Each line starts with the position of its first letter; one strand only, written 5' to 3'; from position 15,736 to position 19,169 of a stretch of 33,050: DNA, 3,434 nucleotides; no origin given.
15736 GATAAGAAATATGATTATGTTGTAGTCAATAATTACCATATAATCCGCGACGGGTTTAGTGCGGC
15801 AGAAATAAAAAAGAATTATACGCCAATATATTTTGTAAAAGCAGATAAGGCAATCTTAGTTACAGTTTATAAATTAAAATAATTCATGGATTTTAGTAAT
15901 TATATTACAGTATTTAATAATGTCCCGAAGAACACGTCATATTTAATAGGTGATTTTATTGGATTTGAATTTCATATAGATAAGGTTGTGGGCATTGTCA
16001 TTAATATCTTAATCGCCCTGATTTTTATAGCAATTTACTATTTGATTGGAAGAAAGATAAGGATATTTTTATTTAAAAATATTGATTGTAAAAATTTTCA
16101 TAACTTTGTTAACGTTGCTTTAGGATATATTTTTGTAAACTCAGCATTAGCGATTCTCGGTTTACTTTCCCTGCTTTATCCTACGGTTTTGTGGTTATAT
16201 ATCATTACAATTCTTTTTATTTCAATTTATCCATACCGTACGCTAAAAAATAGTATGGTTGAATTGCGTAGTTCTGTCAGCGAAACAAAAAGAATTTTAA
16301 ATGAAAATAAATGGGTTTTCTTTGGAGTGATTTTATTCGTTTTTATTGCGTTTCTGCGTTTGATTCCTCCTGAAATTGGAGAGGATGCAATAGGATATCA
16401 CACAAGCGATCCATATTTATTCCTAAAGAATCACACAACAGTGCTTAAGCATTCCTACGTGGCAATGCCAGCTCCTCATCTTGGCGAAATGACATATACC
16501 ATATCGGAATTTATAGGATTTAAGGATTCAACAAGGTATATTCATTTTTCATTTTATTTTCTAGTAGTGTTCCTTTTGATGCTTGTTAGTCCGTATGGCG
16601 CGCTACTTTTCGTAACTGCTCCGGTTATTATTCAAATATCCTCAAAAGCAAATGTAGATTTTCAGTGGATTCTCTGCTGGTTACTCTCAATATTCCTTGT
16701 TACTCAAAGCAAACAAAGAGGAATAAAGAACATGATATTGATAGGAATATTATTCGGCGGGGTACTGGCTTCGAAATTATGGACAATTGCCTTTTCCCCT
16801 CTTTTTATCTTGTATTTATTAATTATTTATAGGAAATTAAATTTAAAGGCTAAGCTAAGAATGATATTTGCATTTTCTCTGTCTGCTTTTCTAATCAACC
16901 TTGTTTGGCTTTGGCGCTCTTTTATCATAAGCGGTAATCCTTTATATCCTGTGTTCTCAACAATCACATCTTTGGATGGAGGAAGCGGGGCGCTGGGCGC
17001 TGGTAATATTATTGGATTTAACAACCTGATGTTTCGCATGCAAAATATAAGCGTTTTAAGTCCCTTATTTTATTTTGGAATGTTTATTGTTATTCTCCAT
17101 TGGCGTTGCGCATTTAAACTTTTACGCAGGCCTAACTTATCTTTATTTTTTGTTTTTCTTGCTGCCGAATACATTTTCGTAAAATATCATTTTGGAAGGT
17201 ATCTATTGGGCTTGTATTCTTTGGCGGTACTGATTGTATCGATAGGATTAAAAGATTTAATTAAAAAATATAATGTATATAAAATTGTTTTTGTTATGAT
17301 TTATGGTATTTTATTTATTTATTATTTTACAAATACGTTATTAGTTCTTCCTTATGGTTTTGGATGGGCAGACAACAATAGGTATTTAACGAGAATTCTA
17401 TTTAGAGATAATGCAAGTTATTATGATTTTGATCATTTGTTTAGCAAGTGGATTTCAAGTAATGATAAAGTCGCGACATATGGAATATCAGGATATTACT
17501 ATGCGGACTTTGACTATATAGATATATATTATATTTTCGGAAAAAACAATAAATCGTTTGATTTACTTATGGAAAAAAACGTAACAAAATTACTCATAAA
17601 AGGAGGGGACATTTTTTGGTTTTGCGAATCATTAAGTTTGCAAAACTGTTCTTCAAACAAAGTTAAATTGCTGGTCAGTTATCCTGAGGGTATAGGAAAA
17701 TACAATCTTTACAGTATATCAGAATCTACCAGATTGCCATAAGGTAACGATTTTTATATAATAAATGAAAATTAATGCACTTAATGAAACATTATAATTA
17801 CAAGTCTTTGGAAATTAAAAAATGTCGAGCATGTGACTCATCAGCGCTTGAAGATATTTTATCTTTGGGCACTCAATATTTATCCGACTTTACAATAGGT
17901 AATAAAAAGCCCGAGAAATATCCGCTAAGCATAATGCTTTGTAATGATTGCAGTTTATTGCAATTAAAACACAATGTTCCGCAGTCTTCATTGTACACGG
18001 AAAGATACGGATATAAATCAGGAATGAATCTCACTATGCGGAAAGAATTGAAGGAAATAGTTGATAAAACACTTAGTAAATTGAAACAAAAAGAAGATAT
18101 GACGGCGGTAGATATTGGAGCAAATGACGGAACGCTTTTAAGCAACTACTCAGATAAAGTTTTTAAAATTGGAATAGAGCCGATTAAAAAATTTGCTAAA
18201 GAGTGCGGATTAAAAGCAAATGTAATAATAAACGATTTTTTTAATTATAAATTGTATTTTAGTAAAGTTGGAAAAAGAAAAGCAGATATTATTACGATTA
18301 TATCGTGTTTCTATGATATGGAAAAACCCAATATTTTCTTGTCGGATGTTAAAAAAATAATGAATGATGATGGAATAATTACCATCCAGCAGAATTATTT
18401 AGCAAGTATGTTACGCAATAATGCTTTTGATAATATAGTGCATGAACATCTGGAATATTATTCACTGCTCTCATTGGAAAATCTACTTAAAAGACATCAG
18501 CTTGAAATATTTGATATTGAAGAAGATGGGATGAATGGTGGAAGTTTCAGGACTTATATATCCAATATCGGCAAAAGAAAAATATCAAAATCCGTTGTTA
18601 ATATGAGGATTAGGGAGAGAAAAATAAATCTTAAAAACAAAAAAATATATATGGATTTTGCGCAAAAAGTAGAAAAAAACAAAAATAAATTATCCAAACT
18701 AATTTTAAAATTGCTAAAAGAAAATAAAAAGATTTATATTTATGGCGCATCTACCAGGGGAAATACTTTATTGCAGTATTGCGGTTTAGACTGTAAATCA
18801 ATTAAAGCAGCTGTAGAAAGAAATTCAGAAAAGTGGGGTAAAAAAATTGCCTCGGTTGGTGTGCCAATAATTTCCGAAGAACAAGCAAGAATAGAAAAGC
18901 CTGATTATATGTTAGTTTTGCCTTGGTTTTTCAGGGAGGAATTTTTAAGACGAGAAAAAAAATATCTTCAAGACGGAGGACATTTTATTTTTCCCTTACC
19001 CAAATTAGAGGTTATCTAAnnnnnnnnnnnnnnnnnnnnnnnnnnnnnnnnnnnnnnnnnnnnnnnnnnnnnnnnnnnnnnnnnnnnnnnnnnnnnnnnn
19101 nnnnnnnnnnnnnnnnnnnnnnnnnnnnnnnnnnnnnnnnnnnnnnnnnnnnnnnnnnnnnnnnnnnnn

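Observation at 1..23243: A 23-kb surface-glycan locus built around seven or more polytopic GT-C-like transferases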

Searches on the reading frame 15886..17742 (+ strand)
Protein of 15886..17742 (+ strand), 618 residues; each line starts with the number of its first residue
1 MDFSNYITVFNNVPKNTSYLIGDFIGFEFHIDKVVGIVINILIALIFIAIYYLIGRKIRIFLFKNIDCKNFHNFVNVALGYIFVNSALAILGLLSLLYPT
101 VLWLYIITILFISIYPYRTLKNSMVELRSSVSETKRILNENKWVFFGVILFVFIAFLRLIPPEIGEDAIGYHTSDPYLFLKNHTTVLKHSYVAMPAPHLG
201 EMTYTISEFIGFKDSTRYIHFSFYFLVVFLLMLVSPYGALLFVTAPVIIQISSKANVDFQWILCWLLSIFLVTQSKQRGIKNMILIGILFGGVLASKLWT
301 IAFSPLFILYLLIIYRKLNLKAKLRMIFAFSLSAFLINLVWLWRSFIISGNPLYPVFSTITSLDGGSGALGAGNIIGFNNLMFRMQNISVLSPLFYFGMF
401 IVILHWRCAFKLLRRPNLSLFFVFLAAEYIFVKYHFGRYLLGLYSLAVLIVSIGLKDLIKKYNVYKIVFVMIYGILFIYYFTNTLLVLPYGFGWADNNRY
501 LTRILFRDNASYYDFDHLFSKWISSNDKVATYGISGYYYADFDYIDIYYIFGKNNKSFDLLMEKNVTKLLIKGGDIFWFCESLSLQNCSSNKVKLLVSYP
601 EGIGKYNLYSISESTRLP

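Call 4: search_protein_families(library=pfam, proteins=[window:15886-17742:+], max_evalue=0.01)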
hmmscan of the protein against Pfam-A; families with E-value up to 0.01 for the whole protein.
window:15886-17742:+ (618 aa): 0 families

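Call 6: search_protein_families(library=ncbifam, proteins=[window:15886-17742:+], max_evalue=0.01)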
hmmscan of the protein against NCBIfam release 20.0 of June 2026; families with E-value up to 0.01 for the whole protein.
window:15886-17742:+ (618 aa): 1 family
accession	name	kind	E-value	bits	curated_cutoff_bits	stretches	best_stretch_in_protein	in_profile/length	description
NF047510.1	LIC_10190_fam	subfamily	2.4e-05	23.3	100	1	233-357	184-314/424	LIC_10190 family membrane protein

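Call 17: find_homologous_proteins(query=window:15886-17742:+, max_evalue=0.001)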
Query window:15886-17742:+ (618 aa): 92 proteins with E <= 0.001 among 8000 candidates.
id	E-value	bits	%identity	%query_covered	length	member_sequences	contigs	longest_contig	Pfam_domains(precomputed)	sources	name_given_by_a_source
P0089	0.0e+0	1354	100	100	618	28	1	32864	-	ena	-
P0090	0.0e+0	1020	74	99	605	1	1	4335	-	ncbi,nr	ncbi:MAG: hypothetical protein Q8P29_00625 [Candidatus Levybacteria bacterium]|nr:hypothetical prote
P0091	0.0e+0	1012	74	99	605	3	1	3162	-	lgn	-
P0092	1.6e-293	993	72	99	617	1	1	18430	-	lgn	-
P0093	3.9e-256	870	65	99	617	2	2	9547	-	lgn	-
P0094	2.6e-252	857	63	100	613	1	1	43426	-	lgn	-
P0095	5.1e-252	856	64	99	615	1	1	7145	-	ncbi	-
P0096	1.1e-251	855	64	99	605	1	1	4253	-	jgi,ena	-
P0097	2.1e-251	854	63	99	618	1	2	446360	-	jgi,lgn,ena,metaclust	metaclust:\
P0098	1.3e-250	851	64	100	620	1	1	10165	-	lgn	-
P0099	2.5e-249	847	63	99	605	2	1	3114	-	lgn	-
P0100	5.1e-246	836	62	99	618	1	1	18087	-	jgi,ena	-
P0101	6.1e-240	816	62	99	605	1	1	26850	-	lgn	-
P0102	3.2e-231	788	61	96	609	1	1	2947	PF13231.13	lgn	-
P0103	3.6e-227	774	58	99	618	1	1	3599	-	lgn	-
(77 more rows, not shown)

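Call 20: search_solved_structures(query=A2, max_evalue=1)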
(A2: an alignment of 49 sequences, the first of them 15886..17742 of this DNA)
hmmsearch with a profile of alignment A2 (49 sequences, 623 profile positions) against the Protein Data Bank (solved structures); distinct sequences matched with E-value up to 1: 2.
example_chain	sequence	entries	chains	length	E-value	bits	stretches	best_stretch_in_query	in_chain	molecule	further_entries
8ymc_C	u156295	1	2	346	0.32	12.7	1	32-122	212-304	Cell division protein FtsX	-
8hd0_C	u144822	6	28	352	0.36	12.5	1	32-122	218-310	Cell division protein FtsX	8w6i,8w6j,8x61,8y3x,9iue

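Call 22: search_protein_families(library=pfam, alignment_id=A2, max_evalue=0.01)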
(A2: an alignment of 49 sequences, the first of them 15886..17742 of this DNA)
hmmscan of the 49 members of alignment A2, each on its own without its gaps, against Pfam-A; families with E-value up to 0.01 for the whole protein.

A. member 1, window:15886-17742:+ (618 aa): 0 families

B. families by the number of members that match (of 49 scanned): 3 families
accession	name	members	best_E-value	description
PF13231.12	PMT_2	26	5.8e-10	Dolichyl-phosphate-mannose-protein mannosyltransferase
PF09594.16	GT87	2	0.00075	Glycosyltransferase family 87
PF11992.13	TgpA_N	1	0.0034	TgpA N-terminal domain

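Call 44: predict_structure(alignment_id=A2)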
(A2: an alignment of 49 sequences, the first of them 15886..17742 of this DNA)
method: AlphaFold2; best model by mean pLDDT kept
length: 618 residues; sequences in the alignment: 49
mean_pLDDT: 85.9   pTM: 0.88
mean pLDDT of the five models: 85.9, 85.9, 85.2, 84.0, 84.0
residues with pLDDT >= 90: 308; 70-90: 236; 50-70: 59; < 50: 15
segments of 3 or more residues with pLDDT < 50: 363-369, 615-618
pLDDT, mean of each block of 10 residues (from residue 1): 55 88 87 90 96 96 84 96 97 95 97 90 88 87 95 93 60 79 79 73 91 88 96 95 92 82 95 79 96 90 92 90 95 95 87 69 45 75 84 93 90 85 93 76 93 91 94 95 92 87 75 79 89 71 80 83 91 90 87 90 82 55
secondary structure, 60 per line:
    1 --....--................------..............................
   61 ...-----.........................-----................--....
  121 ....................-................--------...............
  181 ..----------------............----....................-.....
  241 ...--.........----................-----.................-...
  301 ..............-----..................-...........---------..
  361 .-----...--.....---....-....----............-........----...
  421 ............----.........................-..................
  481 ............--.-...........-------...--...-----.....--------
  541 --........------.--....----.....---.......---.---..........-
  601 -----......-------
elements in order: H3-6 H9-23 H31-63 H69-93 H99-114 H117-140 H142-157 H166-182 H199-210 H215-234 H236-243 H246-254 H259-274 H280-296 H298-314 H320-337 H339-349 E359-361 E367-369 H372-375 H380-383 H385-388 H393-404 H406-413 H418-431 H437-461 H463-492 H497-507 E528-532 E543-546 H547-550 H560-563 E568-572 H576-582 E593-599 E606-611

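Call 47: fold_search(model_id=the predicted structure, library=pdb)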
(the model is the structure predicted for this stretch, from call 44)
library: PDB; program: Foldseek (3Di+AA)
matches with E <= 10: 86; with E <= 0.001: 1
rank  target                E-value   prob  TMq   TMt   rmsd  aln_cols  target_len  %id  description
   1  8agb_A                6.6e-04  1.00  0.40  0.39  13.2       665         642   11  Structure of yeast oligosaccharylransferase complex with lipid-linked oligosaccharide bound (released 2022-12-07)
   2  6s7t_A                4.1e-03  1.00  0.40  0.36  10.4       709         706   10  Cryo-EM structure of human oligosaccharyltransferase complex OST-B (released 2019-12-18)
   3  6c26_A                1.3e-02  0.97  0.31  0.30  16.6       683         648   10  The Cryo-EM structure of a eukaryotic oligosaccharyl transferase complex (released 2018-01-31)
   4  6w98_A                1.3e-01  0.89  0.35  0.20  11.6       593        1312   10  Single-Particle Cryo-EM Structure of Arabinofuranosyltransferase AftD from Mycobacteria (released 2020-05-13)
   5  5ogl_A                1.4e-01  0.97  0.38  0.35   9.1       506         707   14  Structure of bacterial oligosaccharyltransferase PglB in complex with an acceptor peptide and an lipid-linked oligosac (released 2017-10-25)
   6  8if8_C                1.5e-01  0.66  0.33  0.34  17.1       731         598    9  Arabinosyltransferase AftA (released 2023-05-31)
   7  6gxc_A                2.2e-01  0.94  0.39  0.35   9.1       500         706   14  Bacterial oligosaccharyltransferase PglB in complex with an inhibitory peptide and a reactive lipid-linked oligosaccha (released 2018-11-14)
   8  3rce_A                2.2e-01  0.84  0.33  0.31  10.3       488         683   17  Bacterial oligosaccharyltransferase PglB (released 2011-06-15)
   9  8imx_U                8.8e-01  0.33  0.26  0.35  17.2       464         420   14  Cryo-EM structure of GPI-T with a chimeric GPI-anchored protein (released 2023-08-16)
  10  8qag_A                1.4e+00  0.11  0.15  0.24  18.1       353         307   12  X-ray crystal structure of a de novo designed single-chain parallel coiled-coil alpha-helical barrel with 6 inner heli (released 2024-07-03)
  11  4f4c_A                1.4e+00  0.03  0.09  0.06  24.5       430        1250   11  The Crystal Structure of the Multi-Drug Transporter (released 2012-09-26)
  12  9f6n                  1.4e+00  0.03  0.09  0.11  24.8       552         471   12  Human divalent metal transporter 1 (DMT1/SLC11A2) in complex with manganese, in an occluded state (released 2024-11-27)
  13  8qah_B                1.9e+00  0.06  0.14  0.18  21.1       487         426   10  X-ray crystal structure of a de novo designed single-chain parallel coiled-coil alpha-helical barrel with 8 inner heli (released 2024-07-03)
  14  9vrc                  1.9e+00  0.04  0.11  0.10  24.1       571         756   12  Cryo-EM structure of Oryza sativa multidrug resistance protein 5 (MRP5) (released 2026-04-01)
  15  7xp6_R                2.1e+00  0.05  0.10  0.17  24.3       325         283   14  Cryo-EM structure of a class T GPCR in active state (released 2022-10-12)
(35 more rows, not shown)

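Call 82: find_encoding_contigs(protein=P0097, flank=10000, max_places=1)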
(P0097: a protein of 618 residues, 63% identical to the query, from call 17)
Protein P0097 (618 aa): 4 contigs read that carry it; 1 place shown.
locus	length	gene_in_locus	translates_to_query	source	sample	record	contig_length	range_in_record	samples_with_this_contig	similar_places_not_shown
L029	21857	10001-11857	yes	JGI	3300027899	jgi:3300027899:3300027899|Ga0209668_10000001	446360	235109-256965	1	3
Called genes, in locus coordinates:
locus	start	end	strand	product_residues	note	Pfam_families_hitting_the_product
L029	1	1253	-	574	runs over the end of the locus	-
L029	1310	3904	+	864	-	PF00535:Glycos_transf_2, PF10111:Glyco_tranf_2_2 (weak), PF13641:Glyco_tranf_2_3, PF13506:Glyco_transf_21, PF02366:PMT, PF13231:PMT_2, PF14897:EpsG (weak)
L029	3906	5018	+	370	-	PF13439:Glyco_transf_4, PF13692:Glyco_trans_1_4, PF13524:Glyco_trans_1_2, PF20706:GT4-conflict, PF00534:Glycos_transf_1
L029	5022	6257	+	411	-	PF01943:Polysacc_synt, PF13440:Polysacc_synt_3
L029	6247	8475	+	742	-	PF00535:Glycos_transf_2, PF13641:Glyco_tranf_2_3 (weak), PF13231:PMT_2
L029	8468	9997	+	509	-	PF13231:PMT_2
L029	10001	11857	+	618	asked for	-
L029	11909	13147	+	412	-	PF08421:Methyltransf_13, PF13489:Methyltransf_23, PF08484:Methyltransf_14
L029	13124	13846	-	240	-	PF00535:Glycos_transf_2, PF13641:Glyco_tranf_2_3 (faint)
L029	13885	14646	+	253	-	PF00535:Glycos_transf_2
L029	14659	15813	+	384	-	PF04932:Wzy_C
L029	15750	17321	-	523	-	PF13231:PMT_2 (weak)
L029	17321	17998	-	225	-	PF09136:Glucodextran_B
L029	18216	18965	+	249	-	PF00156:Pribosyltran (weak)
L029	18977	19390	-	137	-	PF02823:ATP-synt_DE_N, PF00401:ATP-synt_DE (weak)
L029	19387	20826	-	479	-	PF02874:ATP-synt_ab_N, PF00006:ATP-synt_ab, PF22919:ATP-synt_VA_C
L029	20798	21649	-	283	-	PF00231:ATP-synt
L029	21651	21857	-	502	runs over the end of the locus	PF02874:ATP-synt_ab_N, PF00006:ATP-synt_ab, PF00306:ATP-synt_ab_C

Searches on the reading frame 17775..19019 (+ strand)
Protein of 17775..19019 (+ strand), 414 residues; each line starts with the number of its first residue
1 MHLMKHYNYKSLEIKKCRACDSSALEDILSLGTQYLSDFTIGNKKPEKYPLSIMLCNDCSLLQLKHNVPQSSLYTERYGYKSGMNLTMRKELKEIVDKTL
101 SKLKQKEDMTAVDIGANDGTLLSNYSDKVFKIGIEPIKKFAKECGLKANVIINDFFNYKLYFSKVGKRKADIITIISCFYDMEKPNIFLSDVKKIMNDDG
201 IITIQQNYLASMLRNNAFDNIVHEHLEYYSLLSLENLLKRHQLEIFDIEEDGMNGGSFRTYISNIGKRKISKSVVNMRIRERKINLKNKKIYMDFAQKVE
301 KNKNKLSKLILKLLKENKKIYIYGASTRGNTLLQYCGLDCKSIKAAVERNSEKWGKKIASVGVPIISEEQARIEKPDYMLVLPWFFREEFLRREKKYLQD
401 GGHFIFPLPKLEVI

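Call 4: search_protein_families(library=pfam, proteins=[window:17775-19019:+], max_evalue=0.01)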
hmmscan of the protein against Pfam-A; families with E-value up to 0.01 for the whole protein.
window:17775-19019:+ (414 aa): 4 families
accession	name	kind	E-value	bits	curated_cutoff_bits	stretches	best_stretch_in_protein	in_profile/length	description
PF08484.17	Methyltransf_14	-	3.2e-45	154.2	23.5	1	253-409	2-160/160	C-methyltransferase C-terminal domain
PF13489.12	Methyltransf_23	-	1e-13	51.8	27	1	88-245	5-161/164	Methyltransferase domain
PF08421.16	Methyltransf_13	-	9.7e-12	45.3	31.3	1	17-74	1-62/62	Putative zinc binding domain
PF08242.18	Methyltransf_12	-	0.0044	18.2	30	0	112-202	1-98/98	Methyltransferase domain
